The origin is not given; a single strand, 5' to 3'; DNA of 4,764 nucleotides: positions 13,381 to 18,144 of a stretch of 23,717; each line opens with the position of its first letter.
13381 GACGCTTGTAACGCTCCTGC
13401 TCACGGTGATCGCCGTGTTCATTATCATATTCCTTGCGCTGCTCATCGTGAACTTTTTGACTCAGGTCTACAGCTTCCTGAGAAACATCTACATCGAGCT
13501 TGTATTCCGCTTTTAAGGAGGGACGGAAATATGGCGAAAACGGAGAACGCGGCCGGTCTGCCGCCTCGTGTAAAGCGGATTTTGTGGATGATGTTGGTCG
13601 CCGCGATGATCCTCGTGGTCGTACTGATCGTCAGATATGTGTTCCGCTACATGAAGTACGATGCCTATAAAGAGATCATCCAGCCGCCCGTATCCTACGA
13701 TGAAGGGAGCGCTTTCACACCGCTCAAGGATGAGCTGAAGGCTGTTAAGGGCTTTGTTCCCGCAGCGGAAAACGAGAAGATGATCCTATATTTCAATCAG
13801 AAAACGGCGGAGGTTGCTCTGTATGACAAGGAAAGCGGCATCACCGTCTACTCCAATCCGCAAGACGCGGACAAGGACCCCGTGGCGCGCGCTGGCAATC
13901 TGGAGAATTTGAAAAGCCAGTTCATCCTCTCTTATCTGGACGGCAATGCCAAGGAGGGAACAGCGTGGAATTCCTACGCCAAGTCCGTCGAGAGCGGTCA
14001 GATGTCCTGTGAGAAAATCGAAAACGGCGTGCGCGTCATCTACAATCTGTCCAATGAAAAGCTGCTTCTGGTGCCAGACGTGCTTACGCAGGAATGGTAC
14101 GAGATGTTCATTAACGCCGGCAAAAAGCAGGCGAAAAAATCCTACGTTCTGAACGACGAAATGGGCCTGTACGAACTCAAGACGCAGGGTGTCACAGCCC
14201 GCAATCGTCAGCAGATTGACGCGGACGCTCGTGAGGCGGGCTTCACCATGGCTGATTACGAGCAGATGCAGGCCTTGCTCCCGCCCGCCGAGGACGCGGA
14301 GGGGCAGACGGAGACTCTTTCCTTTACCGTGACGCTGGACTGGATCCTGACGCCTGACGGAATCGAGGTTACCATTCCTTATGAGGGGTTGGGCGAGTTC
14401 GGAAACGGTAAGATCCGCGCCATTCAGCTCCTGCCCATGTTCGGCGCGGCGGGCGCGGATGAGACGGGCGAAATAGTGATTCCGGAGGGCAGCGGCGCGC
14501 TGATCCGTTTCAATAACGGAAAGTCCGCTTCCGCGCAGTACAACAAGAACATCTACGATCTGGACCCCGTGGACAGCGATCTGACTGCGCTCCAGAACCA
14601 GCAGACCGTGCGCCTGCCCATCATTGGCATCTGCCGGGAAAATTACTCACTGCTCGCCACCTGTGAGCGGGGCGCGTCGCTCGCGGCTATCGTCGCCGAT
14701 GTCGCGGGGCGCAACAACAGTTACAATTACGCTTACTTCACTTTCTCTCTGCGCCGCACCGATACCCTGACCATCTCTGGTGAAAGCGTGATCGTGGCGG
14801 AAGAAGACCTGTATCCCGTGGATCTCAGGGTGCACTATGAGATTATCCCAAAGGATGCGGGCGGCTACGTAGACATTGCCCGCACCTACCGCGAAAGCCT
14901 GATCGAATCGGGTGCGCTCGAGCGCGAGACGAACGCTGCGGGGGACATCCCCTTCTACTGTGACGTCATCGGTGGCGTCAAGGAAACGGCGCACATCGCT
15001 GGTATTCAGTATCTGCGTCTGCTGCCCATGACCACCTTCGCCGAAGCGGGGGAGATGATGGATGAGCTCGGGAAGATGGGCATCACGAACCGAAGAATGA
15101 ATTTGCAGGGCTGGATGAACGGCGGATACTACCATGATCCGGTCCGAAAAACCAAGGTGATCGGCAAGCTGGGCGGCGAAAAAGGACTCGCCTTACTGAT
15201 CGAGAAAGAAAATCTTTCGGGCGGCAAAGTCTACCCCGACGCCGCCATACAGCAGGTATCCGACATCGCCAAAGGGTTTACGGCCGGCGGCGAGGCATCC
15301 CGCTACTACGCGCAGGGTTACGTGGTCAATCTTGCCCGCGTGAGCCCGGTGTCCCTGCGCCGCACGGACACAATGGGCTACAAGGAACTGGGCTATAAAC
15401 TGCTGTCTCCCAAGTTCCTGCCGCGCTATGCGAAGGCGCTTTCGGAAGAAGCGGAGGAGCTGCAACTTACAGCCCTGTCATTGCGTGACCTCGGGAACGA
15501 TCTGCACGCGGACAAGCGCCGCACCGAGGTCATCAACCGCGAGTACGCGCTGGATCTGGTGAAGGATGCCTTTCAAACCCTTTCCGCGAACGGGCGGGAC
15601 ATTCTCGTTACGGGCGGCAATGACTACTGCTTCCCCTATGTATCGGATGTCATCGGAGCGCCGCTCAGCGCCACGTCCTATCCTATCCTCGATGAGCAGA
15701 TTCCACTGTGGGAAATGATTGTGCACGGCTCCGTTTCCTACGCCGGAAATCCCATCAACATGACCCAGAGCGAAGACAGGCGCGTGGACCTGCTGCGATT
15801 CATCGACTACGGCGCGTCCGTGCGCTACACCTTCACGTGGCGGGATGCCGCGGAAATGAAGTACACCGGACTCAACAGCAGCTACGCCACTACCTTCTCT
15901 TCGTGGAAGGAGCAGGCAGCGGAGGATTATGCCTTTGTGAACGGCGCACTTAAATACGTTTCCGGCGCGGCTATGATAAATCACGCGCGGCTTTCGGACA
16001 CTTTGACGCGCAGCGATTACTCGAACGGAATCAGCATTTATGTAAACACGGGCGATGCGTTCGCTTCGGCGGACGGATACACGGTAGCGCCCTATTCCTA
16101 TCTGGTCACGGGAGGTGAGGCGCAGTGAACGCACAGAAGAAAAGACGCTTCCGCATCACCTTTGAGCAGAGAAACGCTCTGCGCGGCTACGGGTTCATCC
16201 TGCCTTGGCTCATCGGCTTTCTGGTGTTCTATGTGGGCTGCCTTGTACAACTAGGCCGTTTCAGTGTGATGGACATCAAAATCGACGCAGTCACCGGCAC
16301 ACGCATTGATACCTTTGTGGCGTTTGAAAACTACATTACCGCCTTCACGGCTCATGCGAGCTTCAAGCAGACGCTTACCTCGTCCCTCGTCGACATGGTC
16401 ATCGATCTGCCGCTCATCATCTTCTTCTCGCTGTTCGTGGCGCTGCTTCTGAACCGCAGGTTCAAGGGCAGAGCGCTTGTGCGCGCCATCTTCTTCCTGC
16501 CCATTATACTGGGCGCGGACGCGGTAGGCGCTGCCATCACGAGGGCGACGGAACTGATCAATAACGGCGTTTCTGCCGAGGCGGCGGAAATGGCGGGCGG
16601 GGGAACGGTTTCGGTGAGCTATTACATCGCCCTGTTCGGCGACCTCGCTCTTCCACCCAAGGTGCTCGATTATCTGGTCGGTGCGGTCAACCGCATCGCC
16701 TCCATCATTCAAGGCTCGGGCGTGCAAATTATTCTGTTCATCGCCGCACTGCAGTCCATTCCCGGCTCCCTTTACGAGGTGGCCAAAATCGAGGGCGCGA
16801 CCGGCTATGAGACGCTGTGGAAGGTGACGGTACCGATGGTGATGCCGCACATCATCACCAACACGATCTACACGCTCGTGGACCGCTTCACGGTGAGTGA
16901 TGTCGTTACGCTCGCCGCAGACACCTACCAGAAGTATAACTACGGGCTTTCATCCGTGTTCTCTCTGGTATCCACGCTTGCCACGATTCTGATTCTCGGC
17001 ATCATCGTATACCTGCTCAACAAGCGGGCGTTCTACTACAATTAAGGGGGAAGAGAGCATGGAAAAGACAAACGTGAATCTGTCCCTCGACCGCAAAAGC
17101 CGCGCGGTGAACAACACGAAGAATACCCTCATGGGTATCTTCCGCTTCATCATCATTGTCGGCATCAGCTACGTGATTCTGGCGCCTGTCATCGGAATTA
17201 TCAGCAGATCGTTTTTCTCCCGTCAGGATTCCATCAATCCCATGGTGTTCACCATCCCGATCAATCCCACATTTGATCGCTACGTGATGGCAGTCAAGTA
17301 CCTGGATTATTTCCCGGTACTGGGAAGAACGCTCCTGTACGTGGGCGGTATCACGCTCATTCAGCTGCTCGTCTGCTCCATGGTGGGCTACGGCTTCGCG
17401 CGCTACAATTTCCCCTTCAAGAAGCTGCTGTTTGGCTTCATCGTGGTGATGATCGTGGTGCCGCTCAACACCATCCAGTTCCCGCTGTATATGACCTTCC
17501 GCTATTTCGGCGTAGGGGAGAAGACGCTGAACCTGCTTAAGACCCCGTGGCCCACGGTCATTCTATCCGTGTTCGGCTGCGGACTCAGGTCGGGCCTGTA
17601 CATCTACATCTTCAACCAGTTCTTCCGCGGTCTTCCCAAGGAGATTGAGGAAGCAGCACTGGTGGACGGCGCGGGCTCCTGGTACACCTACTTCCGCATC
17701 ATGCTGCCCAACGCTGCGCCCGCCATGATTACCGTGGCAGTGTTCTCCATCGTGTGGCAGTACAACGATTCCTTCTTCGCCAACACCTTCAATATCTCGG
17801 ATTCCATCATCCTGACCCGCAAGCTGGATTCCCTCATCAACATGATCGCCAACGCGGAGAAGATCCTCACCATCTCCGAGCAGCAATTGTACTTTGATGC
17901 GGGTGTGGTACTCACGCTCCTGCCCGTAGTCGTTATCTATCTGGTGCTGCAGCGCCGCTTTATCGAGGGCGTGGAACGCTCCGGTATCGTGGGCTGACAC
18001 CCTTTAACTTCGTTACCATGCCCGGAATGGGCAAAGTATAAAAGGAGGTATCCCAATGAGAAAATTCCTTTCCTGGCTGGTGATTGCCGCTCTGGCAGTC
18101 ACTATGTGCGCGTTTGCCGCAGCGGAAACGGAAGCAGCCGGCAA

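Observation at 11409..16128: Uncharacterised, translationally coupled NHL-propeller / Yip1-like / large-ectoprotein trio wedged between two ABC permease pairs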

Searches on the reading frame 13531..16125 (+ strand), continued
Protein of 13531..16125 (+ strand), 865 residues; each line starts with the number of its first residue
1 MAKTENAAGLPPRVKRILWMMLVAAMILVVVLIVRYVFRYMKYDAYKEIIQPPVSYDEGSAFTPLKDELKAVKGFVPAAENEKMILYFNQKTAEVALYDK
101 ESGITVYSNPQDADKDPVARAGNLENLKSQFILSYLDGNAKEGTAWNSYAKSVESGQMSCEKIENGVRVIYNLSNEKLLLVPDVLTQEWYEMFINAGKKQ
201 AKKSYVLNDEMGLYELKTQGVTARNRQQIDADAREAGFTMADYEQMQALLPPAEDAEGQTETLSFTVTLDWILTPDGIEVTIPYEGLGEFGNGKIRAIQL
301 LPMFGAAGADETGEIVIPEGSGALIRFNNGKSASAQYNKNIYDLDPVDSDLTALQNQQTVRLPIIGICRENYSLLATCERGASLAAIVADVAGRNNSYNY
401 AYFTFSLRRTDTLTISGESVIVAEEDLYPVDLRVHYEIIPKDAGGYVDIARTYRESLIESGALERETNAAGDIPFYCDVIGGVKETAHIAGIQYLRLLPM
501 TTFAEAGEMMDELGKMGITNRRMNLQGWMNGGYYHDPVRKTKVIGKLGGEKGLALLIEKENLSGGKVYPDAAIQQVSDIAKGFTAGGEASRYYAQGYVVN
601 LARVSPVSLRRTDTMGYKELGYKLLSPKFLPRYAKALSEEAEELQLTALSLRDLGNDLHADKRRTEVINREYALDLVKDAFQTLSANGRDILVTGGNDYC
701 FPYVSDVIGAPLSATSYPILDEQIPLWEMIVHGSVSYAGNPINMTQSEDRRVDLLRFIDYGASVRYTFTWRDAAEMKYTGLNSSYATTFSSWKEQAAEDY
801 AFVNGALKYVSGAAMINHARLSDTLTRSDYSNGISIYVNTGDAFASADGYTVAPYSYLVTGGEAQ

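Call 91: find_encoding_contigs(protein=P0213, flank=10000, max_places=1)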
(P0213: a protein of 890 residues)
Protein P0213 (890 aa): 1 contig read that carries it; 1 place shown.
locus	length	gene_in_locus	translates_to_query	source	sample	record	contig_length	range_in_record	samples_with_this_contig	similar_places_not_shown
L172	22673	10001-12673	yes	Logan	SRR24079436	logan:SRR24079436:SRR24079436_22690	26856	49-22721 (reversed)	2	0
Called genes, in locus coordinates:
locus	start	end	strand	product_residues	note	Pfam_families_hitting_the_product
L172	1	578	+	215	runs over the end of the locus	PF13580:SIS_2, PF01380:SIS (weak)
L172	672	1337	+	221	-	PF03315:SDH_beta, PF13291:ACT_4 (weak), PF01842:ACT, PF22629:ACT_AHAS_ss (weak)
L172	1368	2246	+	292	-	PF03313:SDH_alpha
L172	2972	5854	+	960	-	PF01547:SBP_bac_1, PF13416:SBP_bac_8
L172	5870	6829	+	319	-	PF00528:BPD_transp_1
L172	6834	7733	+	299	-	PF00528:BPD_transp_1 (faint)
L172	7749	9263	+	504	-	PF01436:NHL (faint)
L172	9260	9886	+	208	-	PF04893:Yip1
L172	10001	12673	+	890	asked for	PF18952:DUF5696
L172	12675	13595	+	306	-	PF00528:BPD_transp_1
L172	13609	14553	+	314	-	PF00528:BPD_transp_1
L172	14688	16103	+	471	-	PF01547:SBP_bac_1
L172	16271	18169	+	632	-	-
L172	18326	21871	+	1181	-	PF01855:POR_N, PF17147:PFOR_II, PF01558:POR, PF10371:EKR, PF12838:Fer4_7, PF13183:Fer4_8 (weak), PF22338:Pyruv_OxRed_insertion, PF02775:TPP_enzyme_C, +4 more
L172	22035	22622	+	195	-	PF02441:Flavoprotein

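Call 92: find_encoding_contigs(protein=P0264, flank=10000, max_places=1)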
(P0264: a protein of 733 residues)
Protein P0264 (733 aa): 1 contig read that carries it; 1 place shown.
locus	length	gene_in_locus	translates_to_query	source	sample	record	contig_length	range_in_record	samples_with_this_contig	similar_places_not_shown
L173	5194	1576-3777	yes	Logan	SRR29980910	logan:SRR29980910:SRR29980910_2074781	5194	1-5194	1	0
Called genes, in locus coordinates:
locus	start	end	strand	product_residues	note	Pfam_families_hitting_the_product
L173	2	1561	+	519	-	?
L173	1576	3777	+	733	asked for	PF18952:DUF5696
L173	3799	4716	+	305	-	PF00528:BPD_transp_1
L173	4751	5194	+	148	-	?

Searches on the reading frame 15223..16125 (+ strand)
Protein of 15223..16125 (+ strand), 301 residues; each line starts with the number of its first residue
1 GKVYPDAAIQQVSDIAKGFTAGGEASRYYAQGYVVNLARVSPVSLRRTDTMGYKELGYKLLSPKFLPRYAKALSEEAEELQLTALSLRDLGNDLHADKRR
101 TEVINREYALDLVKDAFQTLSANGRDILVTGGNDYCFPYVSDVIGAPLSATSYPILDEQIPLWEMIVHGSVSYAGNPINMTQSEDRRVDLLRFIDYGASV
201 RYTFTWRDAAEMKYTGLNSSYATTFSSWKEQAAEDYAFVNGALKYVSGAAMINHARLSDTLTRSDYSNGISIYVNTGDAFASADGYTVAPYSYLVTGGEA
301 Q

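Call 41: search_solved_structures(query=A2, max_evalue=10, show_alignments=4)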
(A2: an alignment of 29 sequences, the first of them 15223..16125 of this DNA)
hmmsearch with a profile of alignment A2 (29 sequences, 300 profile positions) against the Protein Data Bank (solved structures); distinct sequences matched with E-value up to 10: 17.
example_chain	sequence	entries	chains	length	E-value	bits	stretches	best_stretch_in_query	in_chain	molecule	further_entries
8g6r_B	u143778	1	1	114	0.079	15.4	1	150-200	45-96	nsp8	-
8urb_B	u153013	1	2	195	0.13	14.7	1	150-200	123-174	nsp8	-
22vh_D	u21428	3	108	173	0.24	13.8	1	89-142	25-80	C-phycocyanin beta subunit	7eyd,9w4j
9w7k_C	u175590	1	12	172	0.24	13.8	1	89-142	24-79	C-phycocyanin beta subunit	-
2uun_D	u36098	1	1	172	0.24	13.8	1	89-142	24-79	C-PHYCOCYANIN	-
7yh3_A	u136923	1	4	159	0.27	13.7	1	69-124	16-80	TRAPPC3 from Thorarchaeota SMTZ1-45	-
2uul_D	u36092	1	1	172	0.5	12.8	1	89-142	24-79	C-PHYCOCYANIN BETA CHAIN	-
2uum_X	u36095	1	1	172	0.6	12.5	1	88-142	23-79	C-PHYCOCYANIN BETA CHAIN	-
2uum_B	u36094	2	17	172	0.61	12.5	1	88-142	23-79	C-PHYCOCYANIN BETA CHAIN | Phycocyanin beta chain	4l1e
1phn_B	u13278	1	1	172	0.67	12.4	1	85-143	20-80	PHYCOCYANIN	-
3brp_B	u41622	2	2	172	0.68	12.3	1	85-143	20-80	C-phycocyanin beta chain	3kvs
1gh0_B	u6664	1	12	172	0.72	12.3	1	88-141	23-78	C-PHYCOCYANIN BETA SUBUNIT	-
8ip8_TA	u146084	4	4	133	0.75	12.2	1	66-125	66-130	60S ribosomal protein eL32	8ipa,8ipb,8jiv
6jpr_B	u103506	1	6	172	0.88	12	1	88-146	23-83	Phycocyanin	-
6xns_A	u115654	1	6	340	1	11.8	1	66-131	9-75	C3_crown-05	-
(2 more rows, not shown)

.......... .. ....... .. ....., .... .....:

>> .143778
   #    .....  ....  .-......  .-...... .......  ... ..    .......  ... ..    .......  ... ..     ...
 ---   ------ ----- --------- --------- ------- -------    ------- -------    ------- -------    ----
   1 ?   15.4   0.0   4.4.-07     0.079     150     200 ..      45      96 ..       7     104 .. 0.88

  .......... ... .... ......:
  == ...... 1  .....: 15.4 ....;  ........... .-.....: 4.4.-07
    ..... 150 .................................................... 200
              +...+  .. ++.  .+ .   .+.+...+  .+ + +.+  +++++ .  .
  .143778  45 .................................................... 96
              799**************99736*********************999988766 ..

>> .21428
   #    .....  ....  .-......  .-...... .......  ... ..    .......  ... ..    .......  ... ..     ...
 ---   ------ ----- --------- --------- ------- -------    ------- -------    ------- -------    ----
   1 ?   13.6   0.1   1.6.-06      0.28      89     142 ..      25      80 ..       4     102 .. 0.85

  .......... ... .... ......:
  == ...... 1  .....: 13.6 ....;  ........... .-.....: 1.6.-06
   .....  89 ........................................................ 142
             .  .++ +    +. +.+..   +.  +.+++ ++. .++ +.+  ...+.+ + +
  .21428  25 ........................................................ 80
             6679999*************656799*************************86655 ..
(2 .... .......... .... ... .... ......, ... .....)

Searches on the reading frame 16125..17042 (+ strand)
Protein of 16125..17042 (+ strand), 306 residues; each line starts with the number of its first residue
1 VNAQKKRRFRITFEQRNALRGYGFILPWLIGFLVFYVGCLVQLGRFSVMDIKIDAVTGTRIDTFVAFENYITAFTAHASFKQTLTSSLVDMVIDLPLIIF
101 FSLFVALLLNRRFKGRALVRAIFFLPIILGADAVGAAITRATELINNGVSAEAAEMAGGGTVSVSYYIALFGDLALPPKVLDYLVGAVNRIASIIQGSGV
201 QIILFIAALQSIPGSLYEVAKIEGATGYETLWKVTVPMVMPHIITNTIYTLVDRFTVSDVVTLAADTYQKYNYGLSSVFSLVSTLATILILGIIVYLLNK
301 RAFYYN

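Call 7: search_protein_families(library=pfam, proteins=[window:16125-17042:+], max_evalue=0.001)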
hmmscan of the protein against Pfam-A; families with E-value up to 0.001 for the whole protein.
window:16125-17042:+ (306 aa): 1 family
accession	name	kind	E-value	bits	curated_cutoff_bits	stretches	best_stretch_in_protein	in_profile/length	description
PF00528.27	BPD_transp_1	-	1.8e-07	31.5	26.4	1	81-298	16-178/184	Binding-protein-dependent transport system inner membrane component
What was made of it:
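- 16125..17045 (+): Permease B1. Its start overlaps the DUF5696 stop (GTGA). BPD_transp_1 (call 7).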

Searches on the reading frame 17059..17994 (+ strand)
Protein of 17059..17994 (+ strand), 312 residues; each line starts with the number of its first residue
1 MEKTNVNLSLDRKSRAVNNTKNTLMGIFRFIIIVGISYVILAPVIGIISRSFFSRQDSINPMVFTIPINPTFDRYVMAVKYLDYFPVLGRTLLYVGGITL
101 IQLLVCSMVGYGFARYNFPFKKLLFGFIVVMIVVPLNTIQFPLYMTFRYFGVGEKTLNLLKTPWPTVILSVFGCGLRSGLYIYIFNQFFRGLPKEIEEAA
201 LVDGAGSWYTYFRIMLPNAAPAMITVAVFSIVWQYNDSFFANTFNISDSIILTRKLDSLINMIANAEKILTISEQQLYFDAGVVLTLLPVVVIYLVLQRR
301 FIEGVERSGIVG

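Call 7: search_protein_families(library=pfam, proteins=[window:17059-17994:+], max_evalue=0.001)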
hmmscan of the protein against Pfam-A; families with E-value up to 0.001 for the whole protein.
window:17059-17994:+ (312 aa): 1 family
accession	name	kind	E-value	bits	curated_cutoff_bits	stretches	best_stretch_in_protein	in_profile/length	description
PF00528.27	BPD_transp_1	-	1.3e-17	64.5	26.4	1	108-301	3-178/184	Binding-protein-dependent transport system inner membrane component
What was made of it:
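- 17059..17997 (+): Permease B2. BPD_transp_1 E=1.3e-17 (call 7).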
